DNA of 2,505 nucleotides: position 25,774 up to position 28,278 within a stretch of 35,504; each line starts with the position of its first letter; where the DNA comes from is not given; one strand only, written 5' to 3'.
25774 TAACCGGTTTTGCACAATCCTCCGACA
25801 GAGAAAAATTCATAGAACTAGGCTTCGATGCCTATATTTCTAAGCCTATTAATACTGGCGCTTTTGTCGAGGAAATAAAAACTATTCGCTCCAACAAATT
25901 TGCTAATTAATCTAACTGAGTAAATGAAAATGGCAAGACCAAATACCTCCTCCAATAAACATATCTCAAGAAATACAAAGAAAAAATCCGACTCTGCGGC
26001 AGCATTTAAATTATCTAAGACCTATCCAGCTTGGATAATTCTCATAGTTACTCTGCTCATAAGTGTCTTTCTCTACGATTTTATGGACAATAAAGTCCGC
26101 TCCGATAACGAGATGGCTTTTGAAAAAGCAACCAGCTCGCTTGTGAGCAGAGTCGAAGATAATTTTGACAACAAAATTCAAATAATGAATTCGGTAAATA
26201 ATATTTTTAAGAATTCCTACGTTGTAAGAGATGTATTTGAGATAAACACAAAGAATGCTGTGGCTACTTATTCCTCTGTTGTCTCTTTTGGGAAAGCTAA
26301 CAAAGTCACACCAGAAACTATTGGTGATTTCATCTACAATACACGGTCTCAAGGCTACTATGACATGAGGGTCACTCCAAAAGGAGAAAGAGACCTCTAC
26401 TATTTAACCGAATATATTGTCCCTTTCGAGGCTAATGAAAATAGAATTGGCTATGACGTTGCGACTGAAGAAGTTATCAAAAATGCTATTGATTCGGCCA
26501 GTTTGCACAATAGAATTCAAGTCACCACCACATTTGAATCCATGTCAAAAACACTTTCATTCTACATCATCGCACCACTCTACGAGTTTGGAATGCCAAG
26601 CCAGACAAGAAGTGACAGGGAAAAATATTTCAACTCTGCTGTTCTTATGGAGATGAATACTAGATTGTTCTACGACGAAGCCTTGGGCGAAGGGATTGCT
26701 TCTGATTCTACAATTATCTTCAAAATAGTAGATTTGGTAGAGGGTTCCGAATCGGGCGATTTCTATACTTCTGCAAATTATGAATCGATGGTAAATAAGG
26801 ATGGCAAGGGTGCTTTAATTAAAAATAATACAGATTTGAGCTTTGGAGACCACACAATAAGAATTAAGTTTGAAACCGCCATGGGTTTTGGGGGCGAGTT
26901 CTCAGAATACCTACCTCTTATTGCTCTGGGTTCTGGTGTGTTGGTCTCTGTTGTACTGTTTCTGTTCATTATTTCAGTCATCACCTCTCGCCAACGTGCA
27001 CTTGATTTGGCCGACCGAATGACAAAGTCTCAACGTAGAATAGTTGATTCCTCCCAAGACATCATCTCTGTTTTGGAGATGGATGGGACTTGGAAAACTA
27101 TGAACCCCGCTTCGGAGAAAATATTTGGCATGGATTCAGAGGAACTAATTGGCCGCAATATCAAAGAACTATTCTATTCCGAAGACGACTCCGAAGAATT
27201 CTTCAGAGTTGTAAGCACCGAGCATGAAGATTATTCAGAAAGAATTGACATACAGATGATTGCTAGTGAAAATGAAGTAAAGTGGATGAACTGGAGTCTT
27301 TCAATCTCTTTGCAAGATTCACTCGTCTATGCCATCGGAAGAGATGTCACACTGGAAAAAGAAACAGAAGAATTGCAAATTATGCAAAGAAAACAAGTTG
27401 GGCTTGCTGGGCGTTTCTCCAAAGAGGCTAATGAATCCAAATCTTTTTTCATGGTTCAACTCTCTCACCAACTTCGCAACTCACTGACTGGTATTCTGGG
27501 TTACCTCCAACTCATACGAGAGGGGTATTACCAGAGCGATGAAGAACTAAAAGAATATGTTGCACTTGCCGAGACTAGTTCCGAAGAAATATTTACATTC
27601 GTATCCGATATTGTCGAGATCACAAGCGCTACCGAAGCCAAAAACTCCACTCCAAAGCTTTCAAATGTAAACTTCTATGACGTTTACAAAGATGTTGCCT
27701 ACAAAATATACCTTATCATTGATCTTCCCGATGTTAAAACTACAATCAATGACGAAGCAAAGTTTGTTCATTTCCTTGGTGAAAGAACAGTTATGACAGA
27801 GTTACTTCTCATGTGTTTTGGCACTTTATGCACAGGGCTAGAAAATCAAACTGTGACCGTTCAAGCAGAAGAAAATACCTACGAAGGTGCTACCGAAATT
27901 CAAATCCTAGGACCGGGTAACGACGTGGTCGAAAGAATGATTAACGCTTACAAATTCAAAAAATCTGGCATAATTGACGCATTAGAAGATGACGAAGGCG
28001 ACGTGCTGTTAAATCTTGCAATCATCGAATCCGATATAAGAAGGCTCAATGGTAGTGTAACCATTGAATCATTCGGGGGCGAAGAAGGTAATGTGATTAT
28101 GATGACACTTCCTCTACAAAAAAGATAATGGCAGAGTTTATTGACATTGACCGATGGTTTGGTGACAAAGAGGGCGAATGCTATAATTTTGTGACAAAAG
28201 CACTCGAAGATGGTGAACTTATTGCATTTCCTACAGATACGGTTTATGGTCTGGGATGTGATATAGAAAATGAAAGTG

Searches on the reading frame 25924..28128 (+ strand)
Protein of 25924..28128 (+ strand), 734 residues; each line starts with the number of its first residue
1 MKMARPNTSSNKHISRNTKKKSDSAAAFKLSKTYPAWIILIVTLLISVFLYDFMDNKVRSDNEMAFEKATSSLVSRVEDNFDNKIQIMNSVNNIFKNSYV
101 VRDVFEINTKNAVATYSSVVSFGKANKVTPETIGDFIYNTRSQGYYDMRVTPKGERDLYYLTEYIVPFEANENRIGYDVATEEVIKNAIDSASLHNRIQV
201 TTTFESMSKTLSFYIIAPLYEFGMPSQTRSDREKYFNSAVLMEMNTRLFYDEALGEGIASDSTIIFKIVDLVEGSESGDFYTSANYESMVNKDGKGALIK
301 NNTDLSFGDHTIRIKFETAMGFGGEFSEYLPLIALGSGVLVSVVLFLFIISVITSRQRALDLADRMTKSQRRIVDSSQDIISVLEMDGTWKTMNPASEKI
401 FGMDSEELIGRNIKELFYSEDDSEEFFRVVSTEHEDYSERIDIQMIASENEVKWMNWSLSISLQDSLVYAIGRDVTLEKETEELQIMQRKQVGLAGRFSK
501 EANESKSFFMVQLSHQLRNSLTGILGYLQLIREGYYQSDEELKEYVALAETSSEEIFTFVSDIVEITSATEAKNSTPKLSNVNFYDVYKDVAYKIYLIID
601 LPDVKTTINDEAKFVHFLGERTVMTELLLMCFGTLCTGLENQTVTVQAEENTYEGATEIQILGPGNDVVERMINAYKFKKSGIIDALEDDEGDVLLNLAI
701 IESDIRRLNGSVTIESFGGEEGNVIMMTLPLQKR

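Call 3: search_protein_families(library=pfam, proteins=[window:25924-28128:+], max_evalue=1)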
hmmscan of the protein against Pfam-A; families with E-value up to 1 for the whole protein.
window:25924-28128:+ (734 aa): 10 families
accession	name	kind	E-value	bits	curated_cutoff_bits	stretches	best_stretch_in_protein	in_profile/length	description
PF03924.19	CHASE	-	8.2e-19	68.6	25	1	115-277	20-185/189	CHASE domain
PF00512.31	HisKA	-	2.8e-10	40.5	26.9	1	506-569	2-63/66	His Kinase A (phospho-acceptor) domain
PF00989.32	PAS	-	2.1e-08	34.6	22.6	1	371-444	4-76/113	PAS fold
PF13426.13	PAS_9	-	6e-08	33.3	27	1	392-476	15-102/103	PAS domain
PF08448.16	PAS_4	-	4.5e-07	30.5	23.1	1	374-477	1-107/110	PAS fold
PF12783.13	Sec7-like_HUS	-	0.016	15.5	27.3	1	40-106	84-150/161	Mon2/Sec7/BIG1-like, HUS domain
PF08447.18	PAS_3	-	0.027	15.1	25.6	1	392-462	3-75/89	PAS fold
PF23833.1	DUF7203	-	0.033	14.8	27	1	433-508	10-84/109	Family of unknown function (DUF7203)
PF13188.13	PAS_8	-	0.11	12.9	21.8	1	371-428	4-62/65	PAS domain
PF24820.1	Diguanyl_cycl_sensor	-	0.18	12.2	28.1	1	378-449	6-76/109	Diguanylate cyclase-like sensor domain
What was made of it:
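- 25924..28128 (+): Membrane CHASE-PAS-HisKA sensor with an intact H-box (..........) and a C-terminal domain that lacks the N, G1 and G2 ATP-binding boxes (pseudo-kinase-like). It is the most conserved gene of the neighbourhood. Pfam gives CHASE, PAS and HisKA but no HATPase_c at E<=1 (call 3).
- Checked: A CheY-type response regulator (25521-25910) and a CHASE-PAS-HisKA kinase (25924-28128) follow (call 3).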

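Call 26: find_related_loci(query=A5, collection=genome_contigs, flank=10000)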
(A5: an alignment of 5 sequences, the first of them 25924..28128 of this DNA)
Query A5 (734 aa) in genome_contigs; peptide patterns used: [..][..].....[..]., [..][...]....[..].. (x = any residue, [..] = any of these).
79 stretches matched a pattern; 50 encode a relative of the query (tblastn E <= 1e-3); 50 distinct loci.
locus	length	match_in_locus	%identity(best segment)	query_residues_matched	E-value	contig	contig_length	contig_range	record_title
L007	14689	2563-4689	50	8-733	0e+0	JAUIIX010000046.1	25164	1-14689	MAG: bacterium isolate Co_bin.282 NODE_11354_length_25164_cov_1.360427, whole genome shotgun sequence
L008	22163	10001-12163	43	7-734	0e+0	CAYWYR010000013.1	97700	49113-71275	MAG TPA_asm: uncultured Hyphomicrobiales bacterium isolate SRP063590_co1_58 genome assembly, contig: NODE_214_length_977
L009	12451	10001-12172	41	7-734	0e+0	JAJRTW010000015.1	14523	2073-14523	MAG: Bacteroidetes bacterium isolate Dive96_bin10.128 k141_424327, whole genome shotgun sequence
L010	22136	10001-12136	51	18-733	0e+0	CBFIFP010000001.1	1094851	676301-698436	MAG: Candidatus Kapaibacteriales bacterium isolate Co_bin_515_strict genome assembly, contig: Co_bin_515_strict_c1, whol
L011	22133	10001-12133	41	26-733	4e-169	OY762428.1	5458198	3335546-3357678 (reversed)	MAG: Candidatus Kapabacteria bacterium isolate a44c304e-2480-4604-92e3-6035b9b042d9 genome assembly, chromosome: 1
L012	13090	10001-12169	38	9-733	6e-167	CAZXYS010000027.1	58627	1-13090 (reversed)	MAG TPA_asm: uncultured Hyphomicrobiales bacterium isolate SRP141376_co1_372 genome assembly, contig: NODE_1363_length_5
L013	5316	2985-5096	40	19-731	2e-166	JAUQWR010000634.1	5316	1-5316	MAG: Candidatus Kapaibacterium sp. isolate BIN8 contig_249348, whole genome shotgun sequence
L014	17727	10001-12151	39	19-733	2e-158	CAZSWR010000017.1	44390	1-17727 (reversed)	MAG TPA_asm: uncultured Hyphomicrobiales bacterium isolate SRP216815_co1_98 genome assembly, contig: NODE_886_length_443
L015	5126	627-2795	40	7-734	2e-159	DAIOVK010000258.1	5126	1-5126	MAG TPA_asm: Candidatus Kapaibacterium sp. isolate CTOTU18620 NODE_18884_length_5126_cov_5.885033, whole genome shotgun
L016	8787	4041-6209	40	7-734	2e-155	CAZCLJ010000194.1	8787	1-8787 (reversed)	MAG TPA_asm: uncultured Hyphomicrobiales bacterium isolate SRP192927_co3_222 genome assembly, contig: NODE_21158_length_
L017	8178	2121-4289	38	6-734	5e-152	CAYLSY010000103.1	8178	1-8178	MAG TPA_asm: uncultured Hyphomicrobiales bacterium isolate SRP167436_co1_339 genome assembly, contig: NODE_14791_length_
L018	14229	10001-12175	48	2-733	0e+0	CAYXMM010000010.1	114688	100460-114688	MAG TPA_asm: uncultured Hyphomicrobiales bacterium isolate binchicken_co286_8 genome assembly, contig: NODE_254_length_1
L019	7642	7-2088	37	28-733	3e-147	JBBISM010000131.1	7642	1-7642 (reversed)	MAG: Ignavibacteria bacterium isolate QNS170220_bin_373 NODE_3164_length_7642_cov_3.412548, whole genome shotgun sequenc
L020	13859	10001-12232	37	28-734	2e-146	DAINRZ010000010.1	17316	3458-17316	MAG TPA_asm: Candidatus Kapaibacterium sp. isolate CTOTU29498 NODE_1892_length_17316_cov_5.368634, whole genome shotgun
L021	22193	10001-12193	38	3-734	3e-144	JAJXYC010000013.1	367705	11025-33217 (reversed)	MAG: Bacteroidetes bacterium isolate BP6.bin56 NODE_14_length_367705_cov_3.257200, whole genome shotgun sequence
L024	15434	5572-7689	38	26-734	3e-152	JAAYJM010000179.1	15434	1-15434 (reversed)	MAG: Ignavibacteria bacterium isolate AS10tlH2TH_288 251662_AS10, whole genome shotgun sequence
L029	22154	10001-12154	28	13-730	2e-102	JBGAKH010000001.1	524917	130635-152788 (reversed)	MAG: Chlorobiota bacterium isolate MAG_AAO_H125.55 AAOH125-55_opera_contig_50, whole genome shotgun sequence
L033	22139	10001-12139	29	11-731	1e-100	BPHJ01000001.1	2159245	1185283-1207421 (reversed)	MAG: Candidatus Kapabacteria bacterium KatS3mg039 DNA, contig_576, whole genome shotgun sequence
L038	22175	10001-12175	37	2-733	1e-159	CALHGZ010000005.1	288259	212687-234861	MAG: Candidatus Kapabacteria bacterium isolate N1_Bin_METABAT__253_1 genome assembly, contig: c_000000217030, whole geno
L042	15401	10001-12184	40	1-733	5e-178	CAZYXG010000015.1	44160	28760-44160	MAG TPA_asm: uncultured Hyphomicrobiales bacterium isolate SRP128246_co1_373 genome assembly, contig: NODE_1059_length_4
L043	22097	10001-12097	29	37-733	7e-86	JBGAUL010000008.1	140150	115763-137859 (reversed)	MAG: Chlorobiota bacterium isolate MAG_AAO_H125.58 AAOH125-58_opera_contig_526, whole genome shotgun sequence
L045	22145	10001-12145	27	17-732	3e-81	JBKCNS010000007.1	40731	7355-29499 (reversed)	MAG: Candidatus Kapaibacterium sp. isolate samp_506_metadecoder_925 samp_506_163319, whole genome shotgun sequence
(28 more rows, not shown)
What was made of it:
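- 25924..28128 (+): 50 related loci, almost all Kapaibacteria MAGs (call 26).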

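Call 46: search_protein_families(library=pfam, proteins=[L010:5921-7753:+, L010:7784-9493:+, L018:12321-13841:+, L011:3533-5773:+, L011:5909-7255:+, L011:7310-7885:+, L008:7677-8831:+, L008:8810-9511:+, L024:4025-5023:+, L024:7704-8978:+], max_evalue=0.01)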
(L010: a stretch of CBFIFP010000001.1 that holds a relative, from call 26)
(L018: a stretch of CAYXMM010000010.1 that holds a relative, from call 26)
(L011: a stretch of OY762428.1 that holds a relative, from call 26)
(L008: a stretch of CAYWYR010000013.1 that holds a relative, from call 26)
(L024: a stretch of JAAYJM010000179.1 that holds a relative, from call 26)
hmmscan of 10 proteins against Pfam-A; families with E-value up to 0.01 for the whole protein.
L010:5921-7753:+ (610 aa): 5 families
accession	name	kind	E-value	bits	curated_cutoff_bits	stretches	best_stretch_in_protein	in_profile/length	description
PF01380.27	SIS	-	5.2e-65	217.6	25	2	291-419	1-130/131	SIS domain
PF13522.11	GATase_6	-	3.4e-17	63.1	27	1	65-193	10-129/130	Glutamine amidotransferase domain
PF13537.11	GATase_7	-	2.2e-11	44.3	25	1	84-198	12-121/123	Glutamine amidotransferase domain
PF13230.11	GATase_4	-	2.2e-07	30.5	23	1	30-139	34-144/272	Glutamine amidotransferases class-II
PF13580.11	SIS_2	-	0.00028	21.4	27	1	326-376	88-137/138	SIS domain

L010:7784-9493:+ (569 aa): 3 families
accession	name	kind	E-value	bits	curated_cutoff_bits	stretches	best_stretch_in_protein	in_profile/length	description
PF00587.30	tRNA-synt_2b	-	5.8e-29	101.9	29.3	1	96-452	5-178/179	tRNA synthetase class II core domain (G, H, P, S and T)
PF04073.20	tRNA_edit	-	1e-20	74.5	25.5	1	254-366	1-115/123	Aminoacyl-tRNA editing domain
PF03129.25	HGTP_anticodon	-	8e-20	71.2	21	1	472-562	4-93/94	Anticodon binding domain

L018:12321-13841:+ (506 aa): 5 families
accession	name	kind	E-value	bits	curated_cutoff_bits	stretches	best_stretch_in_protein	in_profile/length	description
PF13365.12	Trypsin_2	-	3.9e-32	112.4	27.6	1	112-257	1-144/144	Trypsin-like peptidase domain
PF13180.12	PDZ_2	-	1.9e-24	86.2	27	2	296-380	1-73/80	PDZ domain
PF00089.32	Trypsin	-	5.4e-16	59.5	20.6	1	113-282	28-218/220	Trypsin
PF00595.29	PDZ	-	8.3e-16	58.6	23.2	1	295-374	9-80/81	PDZ domain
PF17820.7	PDZ_6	-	1.7e-10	40.9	27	1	323-376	2-54/54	PDZ domain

L011:3533-5773:+ (746 aa): 13 families
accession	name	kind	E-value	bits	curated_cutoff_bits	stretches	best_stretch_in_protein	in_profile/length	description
PF00015.26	MCPsignal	-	1.2e-34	120.1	34.6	1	515-687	9-167/172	Methyl-accepting chemotaxis protein (MCP) signalling domain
PF02906.19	Fe_hyd_lg_C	-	1.5e-32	113.7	22.1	1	78-305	2-244/245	Iron only hydrogenase large subunit, C-terminal domain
PF00037.32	Fer4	-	4.4e-10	39.4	21.1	2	39-60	2-23/24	4Fe-4S binding domain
PF12838.12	Fer4_7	-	8.7e-09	36.2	27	2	7-28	30-51/52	4Fe-4S dicluster domain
PF13237.11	Fer4_10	-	3.9e-07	30.3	25.5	2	9-55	3-52/53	4Fe-4S dicluster domain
PF04060.18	FeS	-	2.3e-06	27.7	23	1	390-417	4-31/33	Putative Fe-S cluster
PF12797.12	Fer4_2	-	3.3e-06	27.1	24.5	2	8-27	3-22/22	4Fe-4S binding domain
PF13459.11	Fer4_15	-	1.2e-05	26.3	22.4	0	38-71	1-34/66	4Fe-4S single cluster domain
PF13187.11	Fer4_9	-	2.4e-05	24.7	27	1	14-58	1-50/52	4Fe-4S dicluster domain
PF12837.12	Fer4_6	-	2.4e-05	24.5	25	2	39-59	3-23/24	4Fe-4S binding domain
PF12800.12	Fer4_4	-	0.0006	20.4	24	2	42-56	1-15/17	4Fe-4S binding domain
PF13484.11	Fer4_16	-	0.0014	19.8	30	0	45-61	2-18/66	4Fe-4S double cluster binding domain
PF06009.19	Laminin_II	-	0.0077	16.7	33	1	640-738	2-100/138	Laminin Domain II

L011:5909-7255:+ (448 aa): 2 families
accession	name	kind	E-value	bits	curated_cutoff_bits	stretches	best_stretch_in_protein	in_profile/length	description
PF04127.22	DFP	-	2.1e-73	246.6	22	1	236-421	1-186/186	DNA/pantothenate metabolism flavoprotein C-terminal domain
PF02441.25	Flavoprotein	-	5.8e-31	107.7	22.7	1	8-179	1-156/162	Flavoprotein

L011:7310-7885:+ (191 aa): 2 families
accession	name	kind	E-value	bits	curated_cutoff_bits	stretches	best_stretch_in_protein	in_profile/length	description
PF07617.17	DUF1579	-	1.5e-16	61.1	25.2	1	37-178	1-144/155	Protein of unknown function (DUF1579)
PF20130.4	DUF6520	-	0.00077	20.2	25.4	1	1-30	1-30/83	Family of unknown function (DUF6520)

L008:7677-8831:+ (384 aa): 6 families
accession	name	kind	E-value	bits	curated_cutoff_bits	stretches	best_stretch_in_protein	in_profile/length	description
PF13641.12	Glyco_tranf_2_3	-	2.5e-20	73.9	27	1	48-270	2-211/230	Glycosyltransferase like family 2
PF00535.33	Glycos_transf_2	-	2.1e-15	57.5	23.3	1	51-193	1-130/168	Glycosyl transferase family 2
PF13506.12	Glyco_transf_21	-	9.9e-11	41.8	21.7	1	134-279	25-164/174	Glycosyl transferase family 21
PF13632.12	Glyco_trans_2_3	-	3.6e-09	37.2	27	1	146-349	3-170/198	Glycosyl transferase family group 2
PF10111.15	Glyco_tranf_2_2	-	6.6e-06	26.2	27.3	1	51-299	1-243/276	Glycosyltransferase like family 2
PF13704.12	Glyco_tranf_2_4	-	0.00075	20.4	27.5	1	57-158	1-88/98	Glycosyl transferase family 2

L008:8810-9511:+ (233 aa): 1 family
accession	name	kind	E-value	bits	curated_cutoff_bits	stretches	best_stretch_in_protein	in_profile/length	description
PF04240.17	Caroten_synth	-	2e-32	113.3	25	1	53-230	3-190/209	Carotenoid biosynthesis protein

L024:4025-5023:+ (332 aa): 3 families
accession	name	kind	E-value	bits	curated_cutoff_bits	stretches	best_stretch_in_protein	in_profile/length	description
PF02800.25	Gp_dh_C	-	3.1e-66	222.3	24.4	1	156-311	1-158/158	Glyceraldehyde 3-phosphate dehydrogenase, C-terminal domain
PF00044.30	Gp_dh_N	-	2e-35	121.5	31.7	1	4-101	2-100/101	Glyceraldehyde 3-phosphate dehydrogenase, NAD binding domain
PF02650.20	HTH_WhiA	-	0.0011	19.8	27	0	230-262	47-79/84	WhiA C-terminal HTH domain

L024:7704-8978:+ (424 aa): 7 families
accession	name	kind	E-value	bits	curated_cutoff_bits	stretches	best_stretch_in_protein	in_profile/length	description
PF13692.12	Glyco_trans_1_4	-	2.1e-24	86.9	27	1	233-384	5-142/142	Glycosyl transferases group 1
PF00534.26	Glycos_transf_1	-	1.5e-15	57.6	26.4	1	255-397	37-171/172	Glycosyl transferases group 1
PF13524.12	Glyco_trans_1_2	-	1.2e-08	35.4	25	1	331-409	61-139/144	Glycosyl transferase-like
PF13439.12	Glyco_transf_4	-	6.2e-06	26.8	28.5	1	102-218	62-169/170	Glycosyltransferase Family 4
PF13579.12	Glyco_trans_4_4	-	0.0034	18.2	29.7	1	105-209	64-153/158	Glycosyl transferase 4-like domain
PF09318.15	Glyco_trans_A_1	-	0.008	16.2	27.4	0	34-104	24-95/199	Glycosyl transferase 1 domain A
PF20948.2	Flu_PB2_2nd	-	0.0087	17.1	25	0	74-129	5-60/68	Influenza RNA polymerase PB2 second domain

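Call 73: search_protein_families(library=pfam, proteins=[L009:4037-4336:+, L014:4051-4350:+, L021:4592-4891:+, L029:6675-6974:+, L038:4346-4645:+, L042:6279-6578:+], max_evalue=10)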
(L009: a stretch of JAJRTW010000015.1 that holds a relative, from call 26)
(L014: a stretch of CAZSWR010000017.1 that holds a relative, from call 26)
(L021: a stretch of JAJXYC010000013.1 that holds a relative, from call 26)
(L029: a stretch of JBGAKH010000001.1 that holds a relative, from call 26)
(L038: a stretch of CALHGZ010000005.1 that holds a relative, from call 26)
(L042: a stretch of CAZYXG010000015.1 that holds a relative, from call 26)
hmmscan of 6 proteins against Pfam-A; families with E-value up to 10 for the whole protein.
L009:4037-4336:+ (100 aa): 0 families

L014:4051-4350:+ (100 aa): 5 families
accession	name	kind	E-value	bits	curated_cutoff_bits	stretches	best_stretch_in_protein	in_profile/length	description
PF00404.24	Dockerin_1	-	5.2e-07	30.2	22.9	1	35-88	1-52/57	Dockerin type I domain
PF00036.39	EF-hand_1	-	0.016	15.1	25.4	1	37-53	10-26/29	EF hand domain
PF13202.12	EF-hand_5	-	0.025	14.5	25.9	1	37-45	9-17/25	EF hand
PF13833.12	EF-hand_8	-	0.07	13.3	28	1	35-53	33-51/54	EF-hand domain pair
PF13405.12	EF-hand_6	-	0.13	12.6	25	0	37-48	10-21/30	EF-hand domain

L021:4592-4891:+ (100 aa): 0 families

L029:6675-6974:+ (100 aa): 1 family
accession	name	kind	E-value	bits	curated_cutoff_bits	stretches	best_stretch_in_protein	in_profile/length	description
PF00404.24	Dockerin_1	-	3.5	8.3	22.9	1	40-53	1-14/57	Dockerin type I domain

L038:4346-4645:+ (100 aa): 6 families
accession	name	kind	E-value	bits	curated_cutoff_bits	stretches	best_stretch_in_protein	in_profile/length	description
PF00036.39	EF-hand_1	-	4.3e-06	26.3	25.4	1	40-63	4-27/29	EF hand domain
PF13833.12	EF-hand_8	-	0.0002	21.4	28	1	44-64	33-53/54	EF-hand domain pair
PF13202.12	EF-hand_5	-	0.00087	19.1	25.9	1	46-59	9-22/25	EF hand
PF00404.24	Dockerin_1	-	0.0024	18.5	22.9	1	45-87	2-50/57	Dockerin type I domain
PF13405.12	EF-hand_6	-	0.0066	16.5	25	1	46-63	10-27/30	EF-hand domain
PF13499.12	EF-hand_7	-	0.01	16.6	30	1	35-61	41-65/67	EF-hand domain pair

L042:6279-6578:+ (100 aa): 1 family
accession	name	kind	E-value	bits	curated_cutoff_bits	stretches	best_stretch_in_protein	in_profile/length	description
PF04309.18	G3P_antiterm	-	0.19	11.6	27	1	65-96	60-91/173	Glycerol-3-phosphate responsive antiterminator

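Call 81: search_protein_families(library=pfam, proteins=[L033:27-2342:+, L029:3-1739:+, L043:59-1732:+, L033:2370-2870:+, L029:1859-2332:+, L045:3928-4395:+, L042:4-1350:+, L033:12229-16590:-, L029:16013-21304:-], max_evalue=0.1)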
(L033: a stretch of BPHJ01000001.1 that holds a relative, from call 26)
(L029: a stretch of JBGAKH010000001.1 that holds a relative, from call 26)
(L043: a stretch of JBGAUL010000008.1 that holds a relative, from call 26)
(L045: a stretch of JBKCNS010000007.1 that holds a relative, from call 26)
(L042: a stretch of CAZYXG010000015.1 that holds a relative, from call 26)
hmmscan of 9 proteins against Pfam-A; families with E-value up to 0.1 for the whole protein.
L033:27-2342:+ (771 aa): 2 families
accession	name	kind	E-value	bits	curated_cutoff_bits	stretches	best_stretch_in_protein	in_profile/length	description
PF22590.2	Cas3-like_C_2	-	3.8e-05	24.4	27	0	33-58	76-101/106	CRISPR-associated nuclease/helicase Cas3, C-terminal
PF10584.14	Proteasome_A_N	-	0.011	15.9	27.7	0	30-38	6-14/23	Proteasome subunit A N-terminal signature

L029:3-1739:+ (578 aa): 0 families

L043:59-1732:+ (557 aa): 0 families

L033:2370-2870:+ (166 aa): 1 family
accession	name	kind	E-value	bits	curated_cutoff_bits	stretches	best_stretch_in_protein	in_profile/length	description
PF06097.16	DUF945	-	0.053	13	26.8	1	8-97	372-458/460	Bacterial protein of unknown function (DUF945)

L029:1859-2332:+ (157 aa): 0 families

L045:3928-4395:+ (155 aa): 1 family
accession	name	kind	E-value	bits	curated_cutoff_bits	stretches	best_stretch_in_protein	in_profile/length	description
PF02300.22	Fumarate_red_C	-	0.082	13.4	24.2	0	27-69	78-120/127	Fumarate reductase subunit C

L042:4-1350:+ (448 aa): 0 families

L033:12229-16590:- (1453 aa): 8 families
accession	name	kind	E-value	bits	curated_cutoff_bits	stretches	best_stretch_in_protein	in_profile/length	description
PF17517.7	IgGFc_binding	-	7.5e-52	176.9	25.6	1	146-490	1-297/297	IgGFc binding protein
PF18962.6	Por_Secre_tail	-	7.4e-07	29.8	27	1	1375-1451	3-75/75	Secretion system C-terminal sorting domain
PF22544.2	HYDIN_VesB_CFA65-like_Ig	-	9.9e-07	29.4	25.5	0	627-704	1-74/100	HYDIN/CFA65/VesB-like, Ig-like domain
PF22073.2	Cep192_D4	-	6.8e-06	26.7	35.5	1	627-705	2-83/112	Cep192 domain 4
PF21633.3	MOV-10_Ig-like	-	0.00079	20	27.4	1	762-847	35-121/126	Helicase MOV-10, Ig-like domain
PF15780.11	ASH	-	0.0042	17.7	27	0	636-705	14-79/98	Abnormal spindle-like microcephaly-assoc'd, ASPM-SPD-2-Hydin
PF15827.10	UPF0730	-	0.0072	16.7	25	1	1424-1451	18-45/47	UPF0730 unknown protein family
PF24507.1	Ig_CFAP65_4th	-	0.022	15.6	27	0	1155-1196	34-75/76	CFAP65, fourth Ig-like domain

L029:16013-21304:- (1763 aa): 13 families
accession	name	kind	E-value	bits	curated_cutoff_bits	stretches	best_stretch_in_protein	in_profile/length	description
PF25778.1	DUF7948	-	1e-55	189.6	27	1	40-255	1-214/214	Domain of unknown function (DUF7948)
PF19081.6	Ig_7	-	3.1e-11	43.9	27.3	1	977-1057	1-82/84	Ig-like domain CHU_C associated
PF06739.17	SBBP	-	3.1e-05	24.3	20.5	1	672-707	2-38/38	Beta-propeller repeat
PF18962.6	Por_Secre_tail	-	0.00022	21.9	27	1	1687-1758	3-72/75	Secretion system C-terminal sorting domain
PF22544.2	HYDIN_VesB_CFA65-like_Ig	-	0.00025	21.7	25.5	1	1438-1534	8-99/100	HYDIN/CFA65/VesB-like, Ig-like domain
PF19408.5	PKD_6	-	0.00048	20.9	25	1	1208-1273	5-71/82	PKD-like domain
PF22073.2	Cep192_D4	-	0.001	19.7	35.5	1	1438-1536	9-111/112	Cep192 domain 4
PF08940.17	DUF1918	-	0.0097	16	24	1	996-1027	26-58/58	Domain of unknown function (DUF1918)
PF24798.1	Ig-CFAP74_4th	-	0.011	16.4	28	1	1438-1521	4-82/95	CFAP74 forth Ig-like domain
PF15780.11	ASH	-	0.015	15.9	27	0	1435-1519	9-89/98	Abnormal spindle-like microcephaly-assoc'd, ASPM-SPD-2-Hydin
PF17164.10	DUF5122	-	0.019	15.6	27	0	376-398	10-31/36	Domain of unknown function (DUF5122) beta-propeller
PF22352.2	K319L-like_PKD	-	0.057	13.9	27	0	1378-1414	13-55/84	K319L-like, PKD domain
PF24507.1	Ig_CFAP65_4th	-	0.093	13.6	27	0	1487-1534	29-74/76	CFAP65, fourth Ig-like domain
